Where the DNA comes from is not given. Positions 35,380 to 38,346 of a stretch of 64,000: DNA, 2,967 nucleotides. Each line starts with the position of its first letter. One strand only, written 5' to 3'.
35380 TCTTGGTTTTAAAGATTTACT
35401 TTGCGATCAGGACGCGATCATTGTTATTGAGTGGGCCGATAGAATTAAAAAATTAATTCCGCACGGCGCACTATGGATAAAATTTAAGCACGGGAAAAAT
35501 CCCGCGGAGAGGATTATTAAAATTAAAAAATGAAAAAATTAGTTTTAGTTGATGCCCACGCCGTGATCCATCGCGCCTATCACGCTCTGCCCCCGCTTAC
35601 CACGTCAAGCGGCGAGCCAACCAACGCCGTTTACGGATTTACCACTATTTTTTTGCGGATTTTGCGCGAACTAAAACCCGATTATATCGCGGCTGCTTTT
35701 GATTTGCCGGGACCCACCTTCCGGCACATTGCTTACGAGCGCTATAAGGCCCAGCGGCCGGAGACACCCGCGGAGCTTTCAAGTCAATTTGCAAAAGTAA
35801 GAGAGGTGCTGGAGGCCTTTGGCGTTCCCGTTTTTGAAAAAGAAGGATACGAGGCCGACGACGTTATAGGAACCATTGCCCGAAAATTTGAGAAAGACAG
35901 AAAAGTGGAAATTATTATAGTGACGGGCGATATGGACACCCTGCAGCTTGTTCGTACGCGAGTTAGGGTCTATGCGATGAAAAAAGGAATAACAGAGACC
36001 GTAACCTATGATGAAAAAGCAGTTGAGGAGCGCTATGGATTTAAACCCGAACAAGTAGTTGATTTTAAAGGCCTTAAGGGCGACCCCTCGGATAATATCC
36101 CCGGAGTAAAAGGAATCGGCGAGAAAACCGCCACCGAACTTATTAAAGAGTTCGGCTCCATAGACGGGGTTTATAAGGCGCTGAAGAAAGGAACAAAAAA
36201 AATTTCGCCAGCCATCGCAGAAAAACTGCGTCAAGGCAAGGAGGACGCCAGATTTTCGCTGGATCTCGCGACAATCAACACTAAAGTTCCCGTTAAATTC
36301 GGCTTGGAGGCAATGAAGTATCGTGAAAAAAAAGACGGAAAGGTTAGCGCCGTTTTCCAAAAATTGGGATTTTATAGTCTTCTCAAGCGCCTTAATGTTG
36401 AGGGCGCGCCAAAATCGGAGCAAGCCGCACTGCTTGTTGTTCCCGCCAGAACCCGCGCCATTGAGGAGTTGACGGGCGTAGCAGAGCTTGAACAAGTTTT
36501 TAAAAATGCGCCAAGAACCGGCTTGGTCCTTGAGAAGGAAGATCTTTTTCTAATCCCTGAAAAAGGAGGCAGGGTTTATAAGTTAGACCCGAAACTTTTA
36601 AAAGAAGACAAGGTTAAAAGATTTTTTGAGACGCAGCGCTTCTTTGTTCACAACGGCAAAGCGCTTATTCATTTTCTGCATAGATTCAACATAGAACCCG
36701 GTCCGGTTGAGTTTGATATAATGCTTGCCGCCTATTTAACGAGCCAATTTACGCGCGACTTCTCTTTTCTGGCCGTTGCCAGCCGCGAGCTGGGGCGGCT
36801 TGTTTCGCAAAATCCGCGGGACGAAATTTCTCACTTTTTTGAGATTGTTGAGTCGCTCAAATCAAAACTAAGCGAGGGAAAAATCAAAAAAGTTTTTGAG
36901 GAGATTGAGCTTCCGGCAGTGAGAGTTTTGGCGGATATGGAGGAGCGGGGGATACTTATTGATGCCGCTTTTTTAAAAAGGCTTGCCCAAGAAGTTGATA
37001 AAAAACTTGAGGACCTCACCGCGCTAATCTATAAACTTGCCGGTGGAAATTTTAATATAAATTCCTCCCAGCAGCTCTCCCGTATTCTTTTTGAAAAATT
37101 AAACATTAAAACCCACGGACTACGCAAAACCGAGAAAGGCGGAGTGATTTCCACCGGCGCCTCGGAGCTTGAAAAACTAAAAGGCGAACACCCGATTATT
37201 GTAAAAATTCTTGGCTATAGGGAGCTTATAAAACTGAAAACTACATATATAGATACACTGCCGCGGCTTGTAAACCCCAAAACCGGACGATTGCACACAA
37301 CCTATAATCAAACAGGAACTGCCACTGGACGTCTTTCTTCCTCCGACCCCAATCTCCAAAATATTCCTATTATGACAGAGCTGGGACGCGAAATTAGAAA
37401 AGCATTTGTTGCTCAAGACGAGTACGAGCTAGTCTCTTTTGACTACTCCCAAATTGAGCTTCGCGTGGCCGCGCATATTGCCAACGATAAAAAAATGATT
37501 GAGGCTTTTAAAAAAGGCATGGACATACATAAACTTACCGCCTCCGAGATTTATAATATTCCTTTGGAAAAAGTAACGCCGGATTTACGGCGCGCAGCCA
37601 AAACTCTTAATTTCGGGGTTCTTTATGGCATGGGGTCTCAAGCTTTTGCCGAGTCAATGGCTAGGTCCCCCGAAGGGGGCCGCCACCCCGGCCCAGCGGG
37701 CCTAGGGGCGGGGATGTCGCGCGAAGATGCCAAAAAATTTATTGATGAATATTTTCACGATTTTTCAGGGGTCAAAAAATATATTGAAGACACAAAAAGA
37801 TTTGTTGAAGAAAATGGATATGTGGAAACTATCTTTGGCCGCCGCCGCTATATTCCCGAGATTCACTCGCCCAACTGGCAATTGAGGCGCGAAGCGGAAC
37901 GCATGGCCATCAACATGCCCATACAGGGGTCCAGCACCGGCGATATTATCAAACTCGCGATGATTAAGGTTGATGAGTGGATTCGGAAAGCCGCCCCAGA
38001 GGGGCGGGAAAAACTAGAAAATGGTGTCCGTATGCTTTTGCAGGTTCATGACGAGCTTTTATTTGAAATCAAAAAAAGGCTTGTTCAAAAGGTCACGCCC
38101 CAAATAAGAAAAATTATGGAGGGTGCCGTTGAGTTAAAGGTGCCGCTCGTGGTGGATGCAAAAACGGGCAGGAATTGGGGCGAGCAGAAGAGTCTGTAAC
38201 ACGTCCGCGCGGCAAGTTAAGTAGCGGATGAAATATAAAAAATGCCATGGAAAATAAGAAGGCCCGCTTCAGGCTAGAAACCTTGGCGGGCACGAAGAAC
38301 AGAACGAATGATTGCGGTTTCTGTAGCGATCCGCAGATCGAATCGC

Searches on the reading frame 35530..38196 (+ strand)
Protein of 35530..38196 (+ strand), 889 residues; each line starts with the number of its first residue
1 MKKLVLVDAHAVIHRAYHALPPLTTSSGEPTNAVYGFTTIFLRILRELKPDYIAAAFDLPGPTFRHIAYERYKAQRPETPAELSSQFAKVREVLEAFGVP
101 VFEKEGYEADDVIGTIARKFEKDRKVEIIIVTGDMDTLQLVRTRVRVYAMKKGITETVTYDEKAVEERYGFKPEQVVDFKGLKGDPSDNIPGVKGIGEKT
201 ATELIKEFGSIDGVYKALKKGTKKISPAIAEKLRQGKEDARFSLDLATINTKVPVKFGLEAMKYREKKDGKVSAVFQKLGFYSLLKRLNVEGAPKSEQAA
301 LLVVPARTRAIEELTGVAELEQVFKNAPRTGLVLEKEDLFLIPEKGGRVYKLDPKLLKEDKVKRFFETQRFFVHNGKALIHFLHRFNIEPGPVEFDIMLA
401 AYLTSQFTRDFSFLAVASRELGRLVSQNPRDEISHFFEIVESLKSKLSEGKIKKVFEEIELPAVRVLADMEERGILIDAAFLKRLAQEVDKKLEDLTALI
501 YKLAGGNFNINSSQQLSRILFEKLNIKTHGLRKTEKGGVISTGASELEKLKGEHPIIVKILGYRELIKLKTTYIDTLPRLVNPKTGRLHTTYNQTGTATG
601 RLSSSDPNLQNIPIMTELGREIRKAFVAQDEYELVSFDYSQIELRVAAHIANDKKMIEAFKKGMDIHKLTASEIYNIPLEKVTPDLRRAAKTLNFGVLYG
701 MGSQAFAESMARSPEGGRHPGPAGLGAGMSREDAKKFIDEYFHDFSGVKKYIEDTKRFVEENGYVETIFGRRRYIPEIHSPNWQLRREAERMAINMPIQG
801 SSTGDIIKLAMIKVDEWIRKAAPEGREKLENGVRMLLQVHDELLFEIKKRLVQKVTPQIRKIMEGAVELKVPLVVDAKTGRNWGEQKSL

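Call 24: search_protein_families(library=pfam, proteins=[window:35530-38196:+], max_evalue=0.00001)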
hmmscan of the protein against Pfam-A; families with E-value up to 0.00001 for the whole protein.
window:35530-38196:+ (889 aa): 3 families
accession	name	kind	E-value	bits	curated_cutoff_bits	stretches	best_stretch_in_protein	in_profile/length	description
PF00476.26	DNA_pol_A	-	1.6e-147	491.9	34.3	1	481-885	3-381/381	DNA polymerase family A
PF02739.22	5_3_exonuc_N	-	9.1e-59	198.3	34.3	1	3-170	1-164/164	5'-3' exonuclease, N-terminal resolvase-like domain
PF01367.25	5_3_exonuc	-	2.4e-31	108.5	40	1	172-268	2-95/97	5'-3' exonuclease, C-terminal SAM fold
